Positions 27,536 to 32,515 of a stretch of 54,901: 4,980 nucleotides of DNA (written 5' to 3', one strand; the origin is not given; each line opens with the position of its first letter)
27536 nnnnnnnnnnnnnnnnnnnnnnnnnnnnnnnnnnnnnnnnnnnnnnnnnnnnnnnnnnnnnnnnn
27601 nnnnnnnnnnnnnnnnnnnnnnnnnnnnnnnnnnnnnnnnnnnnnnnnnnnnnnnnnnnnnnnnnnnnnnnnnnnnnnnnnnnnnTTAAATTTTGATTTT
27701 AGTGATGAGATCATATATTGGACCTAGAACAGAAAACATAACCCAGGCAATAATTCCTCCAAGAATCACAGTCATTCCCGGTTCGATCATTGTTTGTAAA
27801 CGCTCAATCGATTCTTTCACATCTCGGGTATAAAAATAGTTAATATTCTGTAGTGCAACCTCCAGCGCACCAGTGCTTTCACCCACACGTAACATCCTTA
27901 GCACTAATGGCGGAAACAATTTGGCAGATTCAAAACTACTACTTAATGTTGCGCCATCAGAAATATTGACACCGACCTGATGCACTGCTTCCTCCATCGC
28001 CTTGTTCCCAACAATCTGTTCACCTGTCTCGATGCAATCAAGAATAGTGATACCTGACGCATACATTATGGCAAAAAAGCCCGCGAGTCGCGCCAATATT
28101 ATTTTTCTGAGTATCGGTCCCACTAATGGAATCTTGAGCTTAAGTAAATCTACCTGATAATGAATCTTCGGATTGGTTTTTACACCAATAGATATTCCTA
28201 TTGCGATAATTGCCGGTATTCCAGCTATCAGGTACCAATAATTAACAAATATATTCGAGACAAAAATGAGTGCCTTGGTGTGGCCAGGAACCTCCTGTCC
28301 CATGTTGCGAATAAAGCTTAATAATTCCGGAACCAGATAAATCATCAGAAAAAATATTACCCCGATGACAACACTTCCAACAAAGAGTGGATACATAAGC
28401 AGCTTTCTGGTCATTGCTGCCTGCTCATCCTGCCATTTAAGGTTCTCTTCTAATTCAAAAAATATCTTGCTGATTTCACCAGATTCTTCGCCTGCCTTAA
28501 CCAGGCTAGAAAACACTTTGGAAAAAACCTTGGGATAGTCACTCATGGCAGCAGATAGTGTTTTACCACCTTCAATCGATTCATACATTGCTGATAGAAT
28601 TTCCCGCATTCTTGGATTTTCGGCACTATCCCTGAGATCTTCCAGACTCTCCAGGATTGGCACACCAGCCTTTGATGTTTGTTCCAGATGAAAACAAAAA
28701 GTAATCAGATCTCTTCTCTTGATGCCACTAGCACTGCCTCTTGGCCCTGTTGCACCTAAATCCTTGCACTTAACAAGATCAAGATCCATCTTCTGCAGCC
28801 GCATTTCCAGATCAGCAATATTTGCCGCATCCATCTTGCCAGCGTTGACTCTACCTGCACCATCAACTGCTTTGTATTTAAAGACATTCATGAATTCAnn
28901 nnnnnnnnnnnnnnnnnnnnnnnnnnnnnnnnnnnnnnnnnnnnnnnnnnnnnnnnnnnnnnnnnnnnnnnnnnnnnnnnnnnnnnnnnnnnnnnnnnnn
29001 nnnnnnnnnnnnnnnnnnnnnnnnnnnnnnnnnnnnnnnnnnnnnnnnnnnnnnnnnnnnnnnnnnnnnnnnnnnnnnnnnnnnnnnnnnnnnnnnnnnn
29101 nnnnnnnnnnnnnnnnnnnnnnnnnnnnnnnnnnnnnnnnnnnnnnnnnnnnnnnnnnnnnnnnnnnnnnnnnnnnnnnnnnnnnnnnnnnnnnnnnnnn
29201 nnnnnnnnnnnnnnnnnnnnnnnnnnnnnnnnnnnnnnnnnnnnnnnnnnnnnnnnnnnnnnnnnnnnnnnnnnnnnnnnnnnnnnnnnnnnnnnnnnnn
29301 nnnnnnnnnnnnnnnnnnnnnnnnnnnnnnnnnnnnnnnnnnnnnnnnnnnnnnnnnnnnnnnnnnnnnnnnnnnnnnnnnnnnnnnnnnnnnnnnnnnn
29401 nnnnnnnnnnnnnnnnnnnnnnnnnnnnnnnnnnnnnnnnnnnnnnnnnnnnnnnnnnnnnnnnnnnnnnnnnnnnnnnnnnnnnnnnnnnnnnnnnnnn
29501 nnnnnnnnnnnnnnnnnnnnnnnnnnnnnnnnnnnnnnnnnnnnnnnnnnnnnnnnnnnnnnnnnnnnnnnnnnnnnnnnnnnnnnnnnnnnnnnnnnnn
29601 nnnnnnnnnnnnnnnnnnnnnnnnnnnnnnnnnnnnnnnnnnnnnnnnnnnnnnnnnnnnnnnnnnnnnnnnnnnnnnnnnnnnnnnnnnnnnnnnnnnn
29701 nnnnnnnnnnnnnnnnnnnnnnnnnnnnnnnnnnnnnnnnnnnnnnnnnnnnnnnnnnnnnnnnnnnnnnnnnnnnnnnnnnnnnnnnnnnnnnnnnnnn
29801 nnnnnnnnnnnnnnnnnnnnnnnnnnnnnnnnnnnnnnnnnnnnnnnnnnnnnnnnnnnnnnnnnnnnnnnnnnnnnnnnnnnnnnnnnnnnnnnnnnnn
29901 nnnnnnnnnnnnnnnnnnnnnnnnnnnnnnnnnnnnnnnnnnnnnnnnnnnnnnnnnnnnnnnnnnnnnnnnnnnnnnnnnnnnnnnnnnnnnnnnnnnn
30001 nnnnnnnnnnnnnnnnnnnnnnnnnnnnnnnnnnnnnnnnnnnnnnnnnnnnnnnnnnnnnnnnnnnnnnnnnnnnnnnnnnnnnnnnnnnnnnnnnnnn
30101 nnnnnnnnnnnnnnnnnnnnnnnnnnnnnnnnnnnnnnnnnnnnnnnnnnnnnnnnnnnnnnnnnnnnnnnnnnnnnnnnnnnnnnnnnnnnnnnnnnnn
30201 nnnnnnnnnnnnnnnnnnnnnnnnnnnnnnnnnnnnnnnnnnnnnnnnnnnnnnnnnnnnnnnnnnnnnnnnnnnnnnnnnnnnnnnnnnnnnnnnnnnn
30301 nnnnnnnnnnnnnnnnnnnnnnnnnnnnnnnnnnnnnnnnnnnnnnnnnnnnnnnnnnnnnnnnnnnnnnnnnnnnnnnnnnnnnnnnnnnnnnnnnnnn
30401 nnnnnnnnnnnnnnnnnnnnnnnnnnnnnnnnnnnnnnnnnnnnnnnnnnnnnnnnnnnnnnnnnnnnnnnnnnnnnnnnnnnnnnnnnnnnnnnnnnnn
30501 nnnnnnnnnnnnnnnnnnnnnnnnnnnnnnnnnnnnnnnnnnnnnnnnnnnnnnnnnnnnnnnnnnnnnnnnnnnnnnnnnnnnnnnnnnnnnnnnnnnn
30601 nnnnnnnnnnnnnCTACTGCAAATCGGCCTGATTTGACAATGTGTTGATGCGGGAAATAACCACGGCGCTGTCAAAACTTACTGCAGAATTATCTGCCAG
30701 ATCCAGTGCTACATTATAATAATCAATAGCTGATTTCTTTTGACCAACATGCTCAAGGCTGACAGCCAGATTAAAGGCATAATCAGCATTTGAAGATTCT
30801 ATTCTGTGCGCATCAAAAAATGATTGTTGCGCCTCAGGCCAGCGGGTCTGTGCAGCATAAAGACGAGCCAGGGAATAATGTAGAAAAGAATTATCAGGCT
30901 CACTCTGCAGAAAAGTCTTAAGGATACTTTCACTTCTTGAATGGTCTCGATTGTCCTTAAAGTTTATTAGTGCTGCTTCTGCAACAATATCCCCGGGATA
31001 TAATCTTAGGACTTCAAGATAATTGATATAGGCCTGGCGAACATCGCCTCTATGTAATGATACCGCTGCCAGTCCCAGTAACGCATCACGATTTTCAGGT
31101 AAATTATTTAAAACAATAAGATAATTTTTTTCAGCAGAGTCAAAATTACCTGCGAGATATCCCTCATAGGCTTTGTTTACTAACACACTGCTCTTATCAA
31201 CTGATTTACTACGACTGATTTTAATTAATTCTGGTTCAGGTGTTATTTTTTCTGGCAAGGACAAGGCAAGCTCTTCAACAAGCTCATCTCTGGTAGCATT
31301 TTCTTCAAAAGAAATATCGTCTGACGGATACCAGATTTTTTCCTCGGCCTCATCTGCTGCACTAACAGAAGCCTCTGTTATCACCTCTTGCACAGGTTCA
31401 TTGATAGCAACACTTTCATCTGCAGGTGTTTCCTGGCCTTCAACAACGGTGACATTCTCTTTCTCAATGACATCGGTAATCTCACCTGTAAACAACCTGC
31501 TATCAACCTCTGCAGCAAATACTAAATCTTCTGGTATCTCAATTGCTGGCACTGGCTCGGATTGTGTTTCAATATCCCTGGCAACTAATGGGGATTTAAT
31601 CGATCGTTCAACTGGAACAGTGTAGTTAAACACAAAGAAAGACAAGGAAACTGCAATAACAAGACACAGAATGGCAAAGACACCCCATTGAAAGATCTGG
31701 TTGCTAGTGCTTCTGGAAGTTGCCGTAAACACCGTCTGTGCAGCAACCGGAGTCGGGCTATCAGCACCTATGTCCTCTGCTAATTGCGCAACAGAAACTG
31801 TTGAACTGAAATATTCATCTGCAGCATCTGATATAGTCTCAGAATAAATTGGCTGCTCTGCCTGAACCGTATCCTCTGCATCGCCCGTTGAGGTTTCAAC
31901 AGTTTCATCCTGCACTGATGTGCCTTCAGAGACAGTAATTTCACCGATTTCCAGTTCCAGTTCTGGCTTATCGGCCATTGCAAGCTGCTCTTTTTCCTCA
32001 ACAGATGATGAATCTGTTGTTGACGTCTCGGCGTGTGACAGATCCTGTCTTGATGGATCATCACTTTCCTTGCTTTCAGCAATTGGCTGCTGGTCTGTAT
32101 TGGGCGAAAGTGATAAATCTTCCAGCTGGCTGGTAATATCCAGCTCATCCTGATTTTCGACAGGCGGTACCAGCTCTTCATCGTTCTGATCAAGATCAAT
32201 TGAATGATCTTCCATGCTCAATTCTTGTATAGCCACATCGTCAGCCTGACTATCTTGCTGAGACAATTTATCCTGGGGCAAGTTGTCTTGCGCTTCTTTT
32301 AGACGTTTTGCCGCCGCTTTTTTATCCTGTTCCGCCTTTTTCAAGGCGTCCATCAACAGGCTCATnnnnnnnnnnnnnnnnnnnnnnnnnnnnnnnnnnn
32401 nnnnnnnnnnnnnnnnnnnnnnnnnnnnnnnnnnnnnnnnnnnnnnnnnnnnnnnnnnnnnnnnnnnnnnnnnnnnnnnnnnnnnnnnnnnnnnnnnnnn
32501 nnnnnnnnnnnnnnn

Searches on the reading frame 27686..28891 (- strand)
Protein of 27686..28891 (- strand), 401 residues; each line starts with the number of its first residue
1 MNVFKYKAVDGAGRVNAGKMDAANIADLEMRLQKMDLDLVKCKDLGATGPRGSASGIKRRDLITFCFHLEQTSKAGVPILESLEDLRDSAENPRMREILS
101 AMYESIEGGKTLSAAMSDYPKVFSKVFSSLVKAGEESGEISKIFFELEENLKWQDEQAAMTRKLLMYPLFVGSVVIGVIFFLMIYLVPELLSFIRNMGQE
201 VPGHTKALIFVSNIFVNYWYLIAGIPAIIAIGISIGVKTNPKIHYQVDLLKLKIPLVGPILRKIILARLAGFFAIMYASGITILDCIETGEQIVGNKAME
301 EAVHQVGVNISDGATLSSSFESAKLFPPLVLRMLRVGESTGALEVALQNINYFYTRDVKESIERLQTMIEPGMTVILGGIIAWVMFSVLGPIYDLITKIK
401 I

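Call 6: search_protein_families(library=pfam, max_evalue=1, proteins=[window:27686-28891:-])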
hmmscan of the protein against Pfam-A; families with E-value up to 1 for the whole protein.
window:27686-28891:- (401 aa): 3 families
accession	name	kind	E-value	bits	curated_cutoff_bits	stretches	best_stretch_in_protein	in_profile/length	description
PF00482.28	T2SSF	-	1.7e-47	160.9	25.2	2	72-188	8-125/125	Type II secretion system (T2SS), protein F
PF09835.14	DUF2062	-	0.013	15.9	27.4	1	148-188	96-134/147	Uncharacterized protein conserved in bacteria (DUF2062)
PF06781.17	CrgA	-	0.08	13.6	24.8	1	156-199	25-68/89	Cell division protein CrgA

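Call 7: search_protein_families(library=ncbifam, max_evalue=1, proteins=[window:27686-28891:-])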
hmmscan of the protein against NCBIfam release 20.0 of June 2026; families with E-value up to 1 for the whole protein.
window:27686-28891:- (401 aa): 8 families
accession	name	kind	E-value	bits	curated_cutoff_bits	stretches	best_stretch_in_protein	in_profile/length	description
TIGR02120.1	GspF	equivalog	2.7e-84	283.7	424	1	4-396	1-398/401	type II secretion system inner membrane protein GspF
NF052606.1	T4PiliAsmPilCMyx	equivalog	6.5e-73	245.9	700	1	2-400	20-419/419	type IV pilus assembly protein PilC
NF052607.1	T4PiliAsmPilCThrm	equivalog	1e-69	235.6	700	1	1-399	1-404/406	type IV pilus assembly protein PilC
NF007861.0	PRK10573.1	equivalog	5.6e-60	203.5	401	1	2-396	5-395/401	protein transport protein HofC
NF047826.1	T3SSXpsF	equivalog_domain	4.1e-56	190.5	650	1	1-398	1-403/405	type II secretion system protein XpsF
NF041012.2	T4P_ComGB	equivalog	4e-35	121.7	240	1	63-396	4-331/332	competence type IV pilus assembly protein ComGB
NF045751.1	MPN385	equivalog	0.0044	17.7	120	0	336-397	40-101/105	MPN385 family protein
NF002593.0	PRK02251.1-2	equivalog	0.15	11.7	141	1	164-219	101-156/157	cell division protein CrgA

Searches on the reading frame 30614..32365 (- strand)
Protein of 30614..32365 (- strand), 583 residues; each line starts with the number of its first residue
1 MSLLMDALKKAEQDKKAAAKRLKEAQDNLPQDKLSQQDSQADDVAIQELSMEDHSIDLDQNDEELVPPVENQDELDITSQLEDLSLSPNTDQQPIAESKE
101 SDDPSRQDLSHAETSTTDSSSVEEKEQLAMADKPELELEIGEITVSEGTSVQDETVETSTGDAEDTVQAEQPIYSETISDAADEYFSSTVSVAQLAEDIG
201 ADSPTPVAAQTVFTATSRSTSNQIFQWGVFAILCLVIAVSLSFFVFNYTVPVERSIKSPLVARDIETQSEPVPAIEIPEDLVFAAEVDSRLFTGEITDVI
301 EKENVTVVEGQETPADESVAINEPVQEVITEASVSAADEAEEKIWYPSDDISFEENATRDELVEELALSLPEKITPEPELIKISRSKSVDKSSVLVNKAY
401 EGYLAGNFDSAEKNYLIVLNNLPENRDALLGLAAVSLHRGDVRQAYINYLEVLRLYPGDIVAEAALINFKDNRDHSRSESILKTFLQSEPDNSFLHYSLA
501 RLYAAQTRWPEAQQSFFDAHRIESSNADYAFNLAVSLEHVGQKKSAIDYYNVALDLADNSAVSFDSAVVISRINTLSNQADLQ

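Call 6: search_protein_families(library=pfam, max_evalue=1, proteins=[window:30614-32365:-])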
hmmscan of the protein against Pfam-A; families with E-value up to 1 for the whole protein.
window:30614-32365:- (583 aa): 15 families
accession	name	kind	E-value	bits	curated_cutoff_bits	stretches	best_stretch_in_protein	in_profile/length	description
PF13432.12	TPR_16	-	2.9e-10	40.8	32.7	3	497-560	1-64/65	Tetratricopeptide repeat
PF07719.23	TPR_2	-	5.3e-09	36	27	2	527-559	1-33/34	Tetratricopeptide repeat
PF13431.12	TPR_17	-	4e-07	30.2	24.4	1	483-514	3-34/34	Tetratricopeptide repeat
PF23914.1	TPR_CcmH_CycH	-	1.9e-05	25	42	1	482-543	39-100/158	Cytochrome c-type biogenesis protein H TPR domain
PF14559.12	TPR_19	-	7e-05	23.5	25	2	473-514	5-46/68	Tetratricopeptide repeat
PF13176.12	TPR_7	-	0.00017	21.9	27.9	1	496-518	2-24/36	Tetratricopeptide repeat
PF00515.34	TPR_1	-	0.00019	21.6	27.8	1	531-557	5-31/34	Tetratricopeptide repeat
PF24575.1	TPR_Slam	-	0.0024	18.7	35.2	1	468-516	56-104/104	Surface lipoprotein assembly modifier, N-terminal TPR repeats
PF13424.12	TPR_12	-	0.0063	17.1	30.1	1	496-557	6-75/77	Tetratricopeptide repeat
PF13174.12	TPR_6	-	0.0067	17.4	26.3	0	427-458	1-32/33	Tetratricopeptide repeat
PF13428.12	TPR_14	-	0.0069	17.4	23.5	0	427-467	2-42/44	Tetratricopeptide repeat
PF14561.12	TPR_20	-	0.015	16.1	25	0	482-519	11-48/90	Tetratricopeptide repeat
PF12895.13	ANAPC3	-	0.034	14.9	27.2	0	522-560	18-55/82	Anaphase-promoting complex, cyclosome, subunit 3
PF07721.20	TPR_4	-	0.22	12.7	27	0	496-514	4-22/26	Tetratricopeptide repeat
PF13181.12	TPR_8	-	0.85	10.4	25.7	0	528-558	2-32/34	Tetratricopeptide repeat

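Call 7: search_protein_families(library=ncbifam, max_evalue=1, proteins=[window:30614-32365:-])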
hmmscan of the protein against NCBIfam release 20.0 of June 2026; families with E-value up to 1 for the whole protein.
window:30614-32365:- (583 aa): 18 families
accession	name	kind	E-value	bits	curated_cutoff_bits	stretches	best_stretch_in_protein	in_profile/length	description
TIGR02917.1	PEP_TPR_lipo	equivalog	1.4e-10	39.8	312.2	2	441-565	718-841/899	XrtA/PEP-CTERM system TPR-repeat protein PrsT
NF033758.1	gliding_GltE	equivalog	1.3e-09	37.5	225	2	473-575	236-339/411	adventurous gliding motility TPR repeat lipoprotein GltE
TIGR02552.1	LcrH_SycD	equivalog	8.9e-09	35.2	104.8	2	487-560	46-119/136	SycD/LcrH family type III secretion system chaperone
NF033920.0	C39_PA2778_fam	equivalog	6.5e-08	32.3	150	1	465-557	162-254/255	PA2778 family cysteine peptidase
NF040959.1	MamA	equivalog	7e-08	32.2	200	1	437-560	48-172/204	magnetosome protein MamA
NF047371.1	FlcA_CTERM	equivalog_domain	4.4e-07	28.7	300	2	385-475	466-555/646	periplasmic flagellar collar protein FlcA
TIGR02795.1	tol_pal_ybgF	equivalog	1.1e-06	29.3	90.1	2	468-551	11-100/119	tol-pal system protein YbgF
TIGR00540.1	TPR_hemY_coli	hypoth_equivalog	1.8e-06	27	142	1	477-551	310-383/385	heme biosynthesis-associated TPR protein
TIGR02521.1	type_IV_pilW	equivalog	4.2e-06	26.5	154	1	481-556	53-128/234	type IV pilus biogenesis/stability protein PilW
NF008520.0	PRK11447.1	equivalog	1.2e-05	23.3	858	2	394-468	353-427/1157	cellulose synthase complex outer membrane protein BcsC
TIGR03939.1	PGA_TPR_OMP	equivalog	0.00034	18.9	366.65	1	405-469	408-472/800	poly-beta-1,6 N-acetyl-D-glucosamine export porin PgaA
NF011859.0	PRK15331.1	equivalog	0.00062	19.9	184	0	499-560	43-104/165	type III secretion system translocator chaperone SicA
NF053607.1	CHU_0125_OmpA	equivalog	0.0082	14.7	620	1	483-571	43-131/639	CHU_0125 family OmpA-like outer membrane integrity protein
NF052400.1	M48_BAM_BepA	equivalog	0.017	13.9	570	1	467-549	315-397/483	beta-barrel assembly-enhancing protease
NF002725.1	PRK02603.1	equivalog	0.024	14.6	143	1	471-571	12-116/173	photosystem I assembly protein Ycf3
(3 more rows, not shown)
